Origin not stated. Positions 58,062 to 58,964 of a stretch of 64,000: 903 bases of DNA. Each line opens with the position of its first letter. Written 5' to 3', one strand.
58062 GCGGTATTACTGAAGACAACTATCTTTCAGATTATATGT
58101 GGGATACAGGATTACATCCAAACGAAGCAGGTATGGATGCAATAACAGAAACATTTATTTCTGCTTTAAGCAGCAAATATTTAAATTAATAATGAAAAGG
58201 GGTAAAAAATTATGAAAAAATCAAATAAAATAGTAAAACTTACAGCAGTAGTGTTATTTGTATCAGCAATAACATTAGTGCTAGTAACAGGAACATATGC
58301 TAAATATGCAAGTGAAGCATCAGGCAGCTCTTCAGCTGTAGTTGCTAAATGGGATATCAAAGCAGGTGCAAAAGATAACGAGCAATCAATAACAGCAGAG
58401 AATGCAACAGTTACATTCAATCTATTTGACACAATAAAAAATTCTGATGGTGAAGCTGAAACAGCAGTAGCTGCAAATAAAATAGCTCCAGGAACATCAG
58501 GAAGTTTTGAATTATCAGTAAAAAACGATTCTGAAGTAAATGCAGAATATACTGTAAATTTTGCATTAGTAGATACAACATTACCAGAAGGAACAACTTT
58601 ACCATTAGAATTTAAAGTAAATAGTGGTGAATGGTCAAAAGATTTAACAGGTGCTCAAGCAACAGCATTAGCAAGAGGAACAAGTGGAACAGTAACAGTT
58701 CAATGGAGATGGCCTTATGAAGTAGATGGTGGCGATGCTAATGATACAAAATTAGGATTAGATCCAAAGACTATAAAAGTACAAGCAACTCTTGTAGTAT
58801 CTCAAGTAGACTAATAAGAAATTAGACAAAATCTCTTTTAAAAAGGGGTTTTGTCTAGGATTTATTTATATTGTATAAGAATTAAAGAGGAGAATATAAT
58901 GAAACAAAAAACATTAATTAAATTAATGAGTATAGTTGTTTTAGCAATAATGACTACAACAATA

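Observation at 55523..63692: Dual-SipW, multi-substrate TasA/camelysin-like fibre locus next to the capsule genes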

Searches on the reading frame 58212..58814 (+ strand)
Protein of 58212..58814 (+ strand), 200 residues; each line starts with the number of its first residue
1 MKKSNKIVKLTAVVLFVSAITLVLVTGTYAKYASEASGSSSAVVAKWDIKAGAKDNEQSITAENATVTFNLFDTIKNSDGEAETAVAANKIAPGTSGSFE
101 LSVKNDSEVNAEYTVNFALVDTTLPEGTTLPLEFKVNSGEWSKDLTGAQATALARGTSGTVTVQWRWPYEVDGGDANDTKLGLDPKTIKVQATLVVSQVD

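Call 3: search_protein_families(library=pfam, proteins=[window:58212-58814:+], max_evalue=1)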
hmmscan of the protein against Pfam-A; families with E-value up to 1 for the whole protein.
window:58212-58814:+ (200 aa): 5 families
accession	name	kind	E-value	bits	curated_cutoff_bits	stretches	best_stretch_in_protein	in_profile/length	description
PF23928.1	DUF7266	-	0.019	15.1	27.6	1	5-78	11-84/145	Family of unknown function (DUF7266)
PF13786.12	DUF4179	-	0.025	15.5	30.1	1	2-69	1-69/94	Domain of unknown function (DUF4179)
PF23926.2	LtfC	-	0.087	13.8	27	1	110-151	12-59/100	LtfC-like, beta-sandwich domain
PF00254.34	FKBP_C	-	0.11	13.3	21.1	1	103-174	5-76/94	FKBP-type peptidyl-prolyl cis-trans isomerase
PF07760.16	DUF1616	-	0.16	11.5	31.6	0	76-123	190-237/307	Protein of unknown function (DUF1616)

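Call 4: search_protein_families(library=ncbifam, proteins=[window:58212-58814:+], max_evalue=1)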
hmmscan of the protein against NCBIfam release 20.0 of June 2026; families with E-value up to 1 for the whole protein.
window:58212-58814:+ (200 aa): 3 families
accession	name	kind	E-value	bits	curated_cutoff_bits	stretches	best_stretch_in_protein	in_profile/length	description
NF038353.1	FxLYD_dom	domain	0.001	18.9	23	1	56-115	12-69/71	FxLYD domain-containing protein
NF038340.1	SAR2788_fam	subfamily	0.02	14.7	50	1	7-120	4-116/177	SAR2788 family putative toxin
NF046001.1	SecDF_plasm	equivalog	0.11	10.4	500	1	2-87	4-88/878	protein translocase subunit SecDF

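Call 6: search_solved_structures(query=window:58212-58814:+, max_evalue=10, show_alignments=2)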
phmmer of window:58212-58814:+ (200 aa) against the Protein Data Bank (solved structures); distinct sequences matched with E-value up to 10: 0.

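Call 7: find_homologous_proteins(query=window:58212-58814:+, max_evalue=0.001)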
Query window:58212-58814:+ (200 aa): 320 proteins with E <= 0.001 among 1042 candidates; the best 120 are listed.
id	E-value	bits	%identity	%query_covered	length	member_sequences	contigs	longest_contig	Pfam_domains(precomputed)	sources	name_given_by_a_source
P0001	3.4e-120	417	100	100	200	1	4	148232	-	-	-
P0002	9.9e-69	249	65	100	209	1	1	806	-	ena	-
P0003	1.3e-68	249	63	100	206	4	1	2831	-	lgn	-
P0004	2.1e-68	248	64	99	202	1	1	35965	-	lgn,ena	-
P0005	3.9e-68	247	62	100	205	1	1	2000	-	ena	-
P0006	1.1e-67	246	61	99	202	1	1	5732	-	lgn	-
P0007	1.1e-67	245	63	100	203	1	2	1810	-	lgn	-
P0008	1.2e-66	242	62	99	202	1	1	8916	-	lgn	-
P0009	8.8e-66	239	61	99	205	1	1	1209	-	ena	-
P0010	3.2e-64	234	60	99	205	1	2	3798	-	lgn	-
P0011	2.9e-61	225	56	100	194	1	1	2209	-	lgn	-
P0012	4.4e-61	224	57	100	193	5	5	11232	-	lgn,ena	-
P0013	4.4e-61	224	57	99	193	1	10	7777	-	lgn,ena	-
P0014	6.0e-61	224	57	99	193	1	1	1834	-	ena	-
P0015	1.0e-60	223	55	99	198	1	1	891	-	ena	-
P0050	2.5e-45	173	51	100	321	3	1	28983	-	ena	-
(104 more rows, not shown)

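Call 14: search_solved_structures(query=A2, max_evalue=10, show_alignments=3)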
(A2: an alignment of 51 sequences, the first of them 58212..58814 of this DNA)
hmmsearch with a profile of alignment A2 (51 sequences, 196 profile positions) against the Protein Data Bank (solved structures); distinct sequences matched with E-value up to 10: 5.
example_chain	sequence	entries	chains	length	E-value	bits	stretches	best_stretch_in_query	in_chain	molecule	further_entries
6y7o_A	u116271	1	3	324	6.9e-08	35.5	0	35-65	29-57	Tako8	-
6g6m_A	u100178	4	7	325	7.7e-08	35.4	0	35-65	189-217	Tako8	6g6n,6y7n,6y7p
9rhp_A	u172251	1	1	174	0.085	15.7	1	47-121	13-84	Archaeal bundling protein X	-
9sj2_C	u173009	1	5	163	0.19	14.5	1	47-121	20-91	AbpX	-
7awy_A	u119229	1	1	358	0.32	13.8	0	45-72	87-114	Scone-R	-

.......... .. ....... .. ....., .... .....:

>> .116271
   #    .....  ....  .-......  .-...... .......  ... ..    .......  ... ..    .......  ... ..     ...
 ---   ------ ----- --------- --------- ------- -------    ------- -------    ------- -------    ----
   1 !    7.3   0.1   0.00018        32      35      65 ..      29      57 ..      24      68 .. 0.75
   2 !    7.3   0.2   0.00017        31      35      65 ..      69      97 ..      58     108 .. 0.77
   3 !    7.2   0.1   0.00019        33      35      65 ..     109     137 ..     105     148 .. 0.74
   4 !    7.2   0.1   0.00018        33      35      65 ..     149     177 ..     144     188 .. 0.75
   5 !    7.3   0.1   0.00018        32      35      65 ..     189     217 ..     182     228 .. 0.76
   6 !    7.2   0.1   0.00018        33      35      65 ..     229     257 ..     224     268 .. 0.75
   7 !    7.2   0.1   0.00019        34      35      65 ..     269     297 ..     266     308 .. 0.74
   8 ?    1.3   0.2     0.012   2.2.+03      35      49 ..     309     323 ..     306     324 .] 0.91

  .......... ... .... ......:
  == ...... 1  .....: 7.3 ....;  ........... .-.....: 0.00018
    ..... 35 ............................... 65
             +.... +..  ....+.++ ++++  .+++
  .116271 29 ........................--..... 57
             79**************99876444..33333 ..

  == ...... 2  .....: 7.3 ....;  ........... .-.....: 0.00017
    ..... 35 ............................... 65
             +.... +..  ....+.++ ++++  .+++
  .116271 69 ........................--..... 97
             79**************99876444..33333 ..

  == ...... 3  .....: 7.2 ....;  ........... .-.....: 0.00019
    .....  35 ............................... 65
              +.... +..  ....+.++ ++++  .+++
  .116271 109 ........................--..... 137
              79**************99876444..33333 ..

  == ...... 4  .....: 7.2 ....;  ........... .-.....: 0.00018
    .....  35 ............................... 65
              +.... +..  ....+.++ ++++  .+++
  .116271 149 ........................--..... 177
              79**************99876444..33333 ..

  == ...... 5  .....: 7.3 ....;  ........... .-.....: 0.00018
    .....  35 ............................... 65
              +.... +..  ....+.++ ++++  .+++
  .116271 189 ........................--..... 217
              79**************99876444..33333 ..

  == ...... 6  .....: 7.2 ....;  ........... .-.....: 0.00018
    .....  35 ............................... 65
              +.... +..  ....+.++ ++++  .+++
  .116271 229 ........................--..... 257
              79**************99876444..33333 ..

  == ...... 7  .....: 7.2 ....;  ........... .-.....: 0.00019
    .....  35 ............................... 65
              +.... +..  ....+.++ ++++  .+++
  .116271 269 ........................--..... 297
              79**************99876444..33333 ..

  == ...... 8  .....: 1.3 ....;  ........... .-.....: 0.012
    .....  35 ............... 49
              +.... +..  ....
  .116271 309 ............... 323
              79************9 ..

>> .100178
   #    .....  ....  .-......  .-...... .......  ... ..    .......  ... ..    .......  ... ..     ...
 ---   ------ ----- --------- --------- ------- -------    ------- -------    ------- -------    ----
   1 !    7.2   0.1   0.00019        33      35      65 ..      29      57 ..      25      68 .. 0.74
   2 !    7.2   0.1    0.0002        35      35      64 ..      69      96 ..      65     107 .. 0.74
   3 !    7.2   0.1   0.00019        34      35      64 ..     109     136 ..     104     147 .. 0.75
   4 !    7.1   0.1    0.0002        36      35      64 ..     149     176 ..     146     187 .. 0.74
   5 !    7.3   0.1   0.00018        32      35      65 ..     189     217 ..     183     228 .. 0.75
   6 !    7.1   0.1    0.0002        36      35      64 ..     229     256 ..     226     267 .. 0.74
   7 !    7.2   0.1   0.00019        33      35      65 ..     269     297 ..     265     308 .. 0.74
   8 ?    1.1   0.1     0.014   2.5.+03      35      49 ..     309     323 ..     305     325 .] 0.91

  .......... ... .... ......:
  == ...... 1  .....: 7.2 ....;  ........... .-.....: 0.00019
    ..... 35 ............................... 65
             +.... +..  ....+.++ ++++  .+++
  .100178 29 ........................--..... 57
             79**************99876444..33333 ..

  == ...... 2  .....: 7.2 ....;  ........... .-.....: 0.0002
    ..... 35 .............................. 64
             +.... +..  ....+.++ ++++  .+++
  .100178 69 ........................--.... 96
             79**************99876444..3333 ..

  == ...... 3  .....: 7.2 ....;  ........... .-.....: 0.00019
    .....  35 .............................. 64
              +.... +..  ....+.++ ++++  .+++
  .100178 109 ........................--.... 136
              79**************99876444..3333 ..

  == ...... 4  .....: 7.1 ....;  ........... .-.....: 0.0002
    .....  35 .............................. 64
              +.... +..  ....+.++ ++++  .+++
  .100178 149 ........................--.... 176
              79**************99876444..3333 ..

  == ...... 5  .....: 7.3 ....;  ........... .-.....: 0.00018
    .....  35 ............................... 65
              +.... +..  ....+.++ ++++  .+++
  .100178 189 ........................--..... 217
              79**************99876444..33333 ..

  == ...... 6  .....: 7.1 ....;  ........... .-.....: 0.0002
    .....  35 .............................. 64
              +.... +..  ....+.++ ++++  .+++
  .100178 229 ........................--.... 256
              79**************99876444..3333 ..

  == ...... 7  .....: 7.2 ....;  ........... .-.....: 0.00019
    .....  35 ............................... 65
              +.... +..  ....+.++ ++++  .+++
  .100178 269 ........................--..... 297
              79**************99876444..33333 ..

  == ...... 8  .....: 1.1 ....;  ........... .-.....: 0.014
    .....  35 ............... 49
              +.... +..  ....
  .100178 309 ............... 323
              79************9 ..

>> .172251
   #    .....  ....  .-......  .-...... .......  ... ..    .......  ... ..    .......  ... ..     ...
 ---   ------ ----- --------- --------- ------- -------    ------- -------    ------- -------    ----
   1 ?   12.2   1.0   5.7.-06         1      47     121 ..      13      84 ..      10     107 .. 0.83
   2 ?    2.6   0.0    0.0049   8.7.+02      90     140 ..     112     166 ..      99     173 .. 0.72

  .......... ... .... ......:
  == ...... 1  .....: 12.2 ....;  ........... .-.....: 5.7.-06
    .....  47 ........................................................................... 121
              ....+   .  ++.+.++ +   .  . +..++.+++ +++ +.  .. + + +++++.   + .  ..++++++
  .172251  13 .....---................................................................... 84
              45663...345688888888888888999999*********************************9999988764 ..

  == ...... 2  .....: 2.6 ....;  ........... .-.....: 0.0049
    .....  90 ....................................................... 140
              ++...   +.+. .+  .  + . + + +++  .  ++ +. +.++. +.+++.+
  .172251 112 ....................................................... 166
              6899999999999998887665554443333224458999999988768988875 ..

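Call 15: search_protein_families(library=pfam, alignment_id=A2, max_evalue=10)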
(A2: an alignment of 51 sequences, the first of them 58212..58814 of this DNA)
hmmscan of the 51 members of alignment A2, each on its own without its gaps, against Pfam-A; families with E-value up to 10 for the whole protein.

A. member 1, window:58212-58814:+ (200 aa): 5 families
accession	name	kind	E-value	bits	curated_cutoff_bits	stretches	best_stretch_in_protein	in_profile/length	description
PF23928.1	DUF7266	-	0.019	15.1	27.6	1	5-78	11-84/145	Family of unknown function (DUF7266)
PF13786.12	DUF4179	-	0.025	15.5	30.1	1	2-69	1-69/94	Domain of unknown function (DUF4179)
PF23926.2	LtfC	-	0.087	13.8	27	1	110-151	12-59/100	LtfC-like, beta-sandwich domain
PF00254.34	FKBP_C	-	0.11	13.3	21.1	1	103-174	5-76/94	FKBP-type peptidyl-prolyl cis-trans isomerase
PF07760.16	DUF1616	-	0.16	11.5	31.6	1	76-123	190-237/307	Protein of unknown function (DUF1616)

B. families by the number of members that match (of 51 scanned): 57 families (the first 25 are shown)
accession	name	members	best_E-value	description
PF13786.12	DUF4179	17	0.0063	Domain of unknown function (DUF4179)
PF23926.2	LtfC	6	0.0048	LtfC-like, beta-sandwich domain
PF19912.4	DUF6385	5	0.0073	Domain of unknown function (DUF6385)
PF07760.16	DUF1616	5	0.055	Protein of unknown function (DUF1616)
PF17961.7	Big_8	4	0.00081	Bacterial Ig domain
PF15780.11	ASH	4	0.0034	Abnormal spindle-like microcephaly-assoc'd, ASPM-SPD-2-Hydin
PF21471.3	Reelin_subrepeat-B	4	0.017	Reelin subrepeat B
PF09192.16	Act-Frag_cataly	4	0.066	Actin-fragmin kinase, catalytic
PF14905.12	OMP_b-brl_3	3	2.2e-05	Outer membrane protein beta-barrel family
PF16353.11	LacZ_4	3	0.0026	Beta-galactosidase, domain 4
PF20251.4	Big_14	3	0.012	Bacterial Ig-like domain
PF17957.7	Big_7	3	4.8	Bacterial Ig domain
PF24507.1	Ig_CFAP65_4th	2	0.0014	CFAP65, fourth Ig-like domain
PF06030.18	WxLIP_PGBD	2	0.0017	WxL Interacting Protein, peptidoglycan binding domain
PF22480.1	DUF6984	2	0.0052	Domain of unknown function (DUF6984)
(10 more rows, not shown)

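Call 17: find_related_loci(query=A2, collection=genome_contigs, flank=10000)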
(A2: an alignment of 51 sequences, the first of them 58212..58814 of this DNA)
Query A2 (200 aa) in genome_contigs; peptide patterns used: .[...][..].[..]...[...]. (x = any residue, [..] = any of these).
119 stretches matched a pattern; 110 encode a relative of the query (tblastn E <= 1e-3); the best 80 are kept; 79 distinct loci.
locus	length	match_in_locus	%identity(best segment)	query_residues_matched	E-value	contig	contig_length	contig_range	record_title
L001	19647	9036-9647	60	3-200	2e-67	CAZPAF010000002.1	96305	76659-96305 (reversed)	MAG TPA_asm: uncultured Lachnospiraceae bacterium isolate SRP315200_co2_78 genome assembly, contig: NODE_30_length_96305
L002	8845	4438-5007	54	3-200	6e-63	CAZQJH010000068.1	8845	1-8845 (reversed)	MAG TPA_asm: uncultured Erysipelotrichaceae bacterium isolate SRP350583_co1_488 genome assembly, contig: NODE_13084_leng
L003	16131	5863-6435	52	3-200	2e-62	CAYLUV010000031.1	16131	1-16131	MAG TPA_asm: uncultured Lachnospiraceae bacterium isolate SRP350583_co1_310 genome assembly, contig: NODE_6225_length_16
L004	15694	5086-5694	53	5-200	3e-57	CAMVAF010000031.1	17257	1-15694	MAG TPA_asm: uncultured Clostridia bacterium isolate SRR8387715_bin.72_metaWRAP_v1.3_MAG genome assembly, contig: ERZ142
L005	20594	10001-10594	44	1-200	5e-44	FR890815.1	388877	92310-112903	Staphylococcus sp. CAG:324 genomic scaffold, scf15, whole genome shotgun sequence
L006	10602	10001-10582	40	2-200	5e-40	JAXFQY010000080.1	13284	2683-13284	MAG: Eubacteriales bacterium isolate SUG2853 k141_4675385, whole genome shotgun sequence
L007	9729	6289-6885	42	1-200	2e-39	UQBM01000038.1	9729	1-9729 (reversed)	uncultured Mollicutes bacterium isolate UMGS116 genome assembly, contig: NODE_3249_length_9729_cov_44.727310, whole geno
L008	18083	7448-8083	42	3-198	5e-43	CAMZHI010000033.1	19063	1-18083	MAG TPA_asm: uncultured Clostridia bacterium isolate SRR10912542_bin.48_metaWRAP_v1.3_MAG genome assembly, contig: ERZ14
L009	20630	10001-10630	42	3-200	3e-38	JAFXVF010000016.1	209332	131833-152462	MAG: Clostridia bacterium isolate RGIG6776 Sheep_Rumen-3__c1426816, whole genome shotgun sequence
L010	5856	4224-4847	41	5-200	6e-38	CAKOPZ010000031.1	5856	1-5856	MAG: uncultured Clostridia bacterium isolate REFINED_METABAT215_TOP10_CONTIGS_1500_ASSEMBLY_K77_MERGED__Hadza_MoBio_C-RE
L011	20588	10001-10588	41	1-200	4e-36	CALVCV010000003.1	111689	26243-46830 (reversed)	MAG: uncultured Bacilli bacterium isolate BRZ_BF__bin145 genome assembly, contig: BRZ_BF__NODE_221_length_111689_cov_10.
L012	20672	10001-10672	38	3-200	1e-35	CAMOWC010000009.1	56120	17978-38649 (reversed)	MAG: uncultured Clostridiaceae bacterium isolate SRR873608_bin.84_metaWRAP_v1.3_MAG genome assembly, contig: NODE_1174_l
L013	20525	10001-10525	40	2-182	1e-35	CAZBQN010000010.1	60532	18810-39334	MAG TPA_asm: uncultured Ruminococcus sp. isolate binchicken_co370_19 genome assembly, contig: NODE_680_length_60532_cov_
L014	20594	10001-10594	42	6-200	5e-35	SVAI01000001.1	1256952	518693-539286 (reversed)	MAG: Bacillota bacterium isolate SIG198 NODE_2_length_1256952_cov_122.863792, whole genome shotgun sequence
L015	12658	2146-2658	39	1-170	4e-34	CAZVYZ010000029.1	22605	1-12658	MAG TPA_asm: uncultured Ruminococcus sp. isolate binchicken_co370_207 genome assembly, contig: NODE_2457_length_22605_co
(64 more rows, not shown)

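Call 18: predict_structure(alignment_id=A2)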
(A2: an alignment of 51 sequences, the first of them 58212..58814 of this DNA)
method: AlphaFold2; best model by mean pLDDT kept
length: 200 residues; sequences in the alignment: 51
mean_pLDDT: 84.5   pTM: 0.68
mean pLDDT of the five models: 84.5, 82.5, 81.5, 79.0, 77.4
residues with pLDDT >= 90: 79; 70-90: 100; 50-70: 20; < 50: 1
segments of 3 or more residues with pLDDT < 50: none
pLDDT, mean of each block of 10 residues (from residue 1): 69 87 65 72 91 89 76 87 90 92 94 90 74 92 87 95 91 78 83 88
secondary structure, 60 per line:
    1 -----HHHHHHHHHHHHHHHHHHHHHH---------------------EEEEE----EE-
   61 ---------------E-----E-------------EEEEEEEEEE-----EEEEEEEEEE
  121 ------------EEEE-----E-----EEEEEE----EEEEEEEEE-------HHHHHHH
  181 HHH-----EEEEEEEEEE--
elements in order: H6-27 E49-53 E96-105 E111-120 E133-136 E148-153 E158-166 H174-183 E189-198

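Call 21: fold_search(model_id=the predicted structure, library=pdb)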
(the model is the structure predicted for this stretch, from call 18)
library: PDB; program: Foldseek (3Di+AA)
matches with E <= 10: 1445; with E <= 0.001: 1
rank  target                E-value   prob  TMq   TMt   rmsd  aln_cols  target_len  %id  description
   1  8aur_A                5.7e-04  1.00  0.40  0.35   9.4       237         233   12  Cryo-EM structure of a TasA fibre (released 2022-11-30)
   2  3me0_B                1.1e-03  1.00  0.33  0.48   5.2       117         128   17  Structure of the E. coli chaperone PAPD in complex with the pilin domain of the PapGII adhesin (released 2011-04-27)
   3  4y2l_F                1.2e-03  0.98  0.31  0.38  10.8       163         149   13  Structure of CFA/I pili major subunit CfaB trimer (released 2016-08-10)
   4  2wmp_B                1.3e-03  1.00  0.38  0.55   5.6       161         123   12  Structure of the E. coli chaperone PapD in complex with the pilin domain of the PapGII adhesin (released 2010-08-25)
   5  7ueg_A                1.6e-03  1.00  0.35  0.38  15.1       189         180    8  Cryo-EM of bundling pili from Pyrobaculum calidifontis (released 2022-06-29)
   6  4y2l_B                1.7e-03  0.97  0.30  0.37  10.8       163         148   15  Structure of CFA/I pili major subunit CfaB trimer (released 2016-08-10)
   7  7sqc_T2               3.3e-03  0.98  0.25  0.10  15.3       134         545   16  Ciliary C1 central pair apparatus isolated from Chlamydomonas reinhardtii (released 2022-04-13)
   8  6fvi                  5.2e-03  0.72  0.22  0.30  18.7       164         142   10  ASH / PapD-like domain of human CEP192 (PapD-like domain 7) (released 2019-03-20)
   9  8xen_A                5.2e-03  0.63  0.24  0.07  21.7       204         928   13  Cryo-EM structure of integrin ITGAV/ITGB3 complex, conformation 4 (released 2024-12-18)
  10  6cd2_B                6.1e-03  1.00  0.31  0.21   5.4       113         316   16  Crystal structure of the PapC usher bound to the chaperone-adhesin PapD-PapG (released 2018-10-03)
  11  9fh8_D                6.1e-03  0.99  0.29  0.24   9.3       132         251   11  Crystal structure of the SPD-2 domain of Apis dorsata CEP192 (released 2025-03-26)
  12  7sqc_T0               6.1e-03  0.87  0.26  0.11  16.4       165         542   14  Ciliary C1 central pair apparatus isolated from Chlamydomonas reinhardtii (released 2022-04-13)
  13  7sqc_T3               6.5e-03  0.97  0.27  0.18  15.0       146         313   14  Ciliary C1 central pair apparatus isolated from Chlamydomonas reinhardtii (released 2022-04-13)
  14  9fh8_G                7.2e-03  0.99  0.31  0.25   9.7       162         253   10  Crystal structure of the SPD-2 domain of Apis dorsata CEP192 (released 2025-03-26)
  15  9fh8_E                7.6e-03  0.99  0.30  0.24  10.0       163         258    8  Crystal structure of the SPD-2 domain of Apis dorsata CEP192 (released 2025-03-26)
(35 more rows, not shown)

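Call 36: search_solved_structures(query=A4, max_evalue=10, show_alignments=0)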
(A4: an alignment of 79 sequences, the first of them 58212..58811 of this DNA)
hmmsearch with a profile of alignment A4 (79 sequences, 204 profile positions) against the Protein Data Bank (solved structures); distinct sequences matched with E-value up to 10: 0.

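Call 49: search_protein_families(library=phrogs, proteins=[window:58212-58814:+], max_evalue=0.01)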
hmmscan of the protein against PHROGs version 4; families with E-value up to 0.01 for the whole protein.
window:58212-58814:+ (200 aa): 1 family
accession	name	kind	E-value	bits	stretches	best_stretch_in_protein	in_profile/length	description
phrog_1126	-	unknown function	0.0014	19.8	1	111-165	19-82/111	-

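Call 64: search_protein_representatives(alignment_id=A2)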
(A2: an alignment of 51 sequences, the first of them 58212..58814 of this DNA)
Query: 51 sequences, 196 profile positions. Proteins with E-value up to 0.001 (for the whole library): 7920; up to 1e-10: 3722; up to 1e-30: 636. The best 150 are listed.
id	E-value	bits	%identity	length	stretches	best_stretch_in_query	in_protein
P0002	2.6e-72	258.9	-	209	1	1-196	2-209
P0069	1.5e-71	256.4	-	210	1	1-196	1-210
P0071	9.0e-71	253.9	-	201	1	1-196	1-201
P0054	2.1e-68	246.1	-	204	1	1-196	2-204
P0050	4.3e-67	241.8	-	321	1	2-196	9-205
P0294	1.6e-63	230.2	-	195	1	1-196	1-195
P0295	7.2e-63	228.1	-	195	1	5-196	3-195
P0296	1.2e-62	227.4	-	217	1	1-196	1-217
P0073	1.2e-62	227.4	-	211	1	1-196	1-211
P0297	2.2e-62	226.5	-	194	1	1-196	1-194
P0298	3.2e-62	225.9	-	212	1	3-196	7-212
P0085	3.4e-62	225.9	-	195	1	2-195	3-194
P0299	4.5e-62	225.5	-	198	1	2-196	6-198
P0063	9.2e-62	224.5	-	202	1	1-196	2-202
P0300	1.3e-61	224.0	-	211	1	2-196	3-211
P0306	1.2e-60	220.8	-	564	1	3-196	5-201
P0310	3.7e-60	219.2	-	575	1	1-196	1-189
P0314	5.7e-59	215.3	-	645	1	2-196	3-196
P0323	1.7e-57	210.6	-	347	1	2-196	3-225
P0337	6.8e-56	205.3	-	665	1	6-196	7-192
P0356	1.1e-54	201.4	-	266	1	2-196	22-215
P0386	2.2e-53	197.1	-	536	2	2-196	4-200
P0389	3.4e-53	196.5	-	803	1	2-194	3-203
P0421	2.4e-51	190.5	-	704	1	2-196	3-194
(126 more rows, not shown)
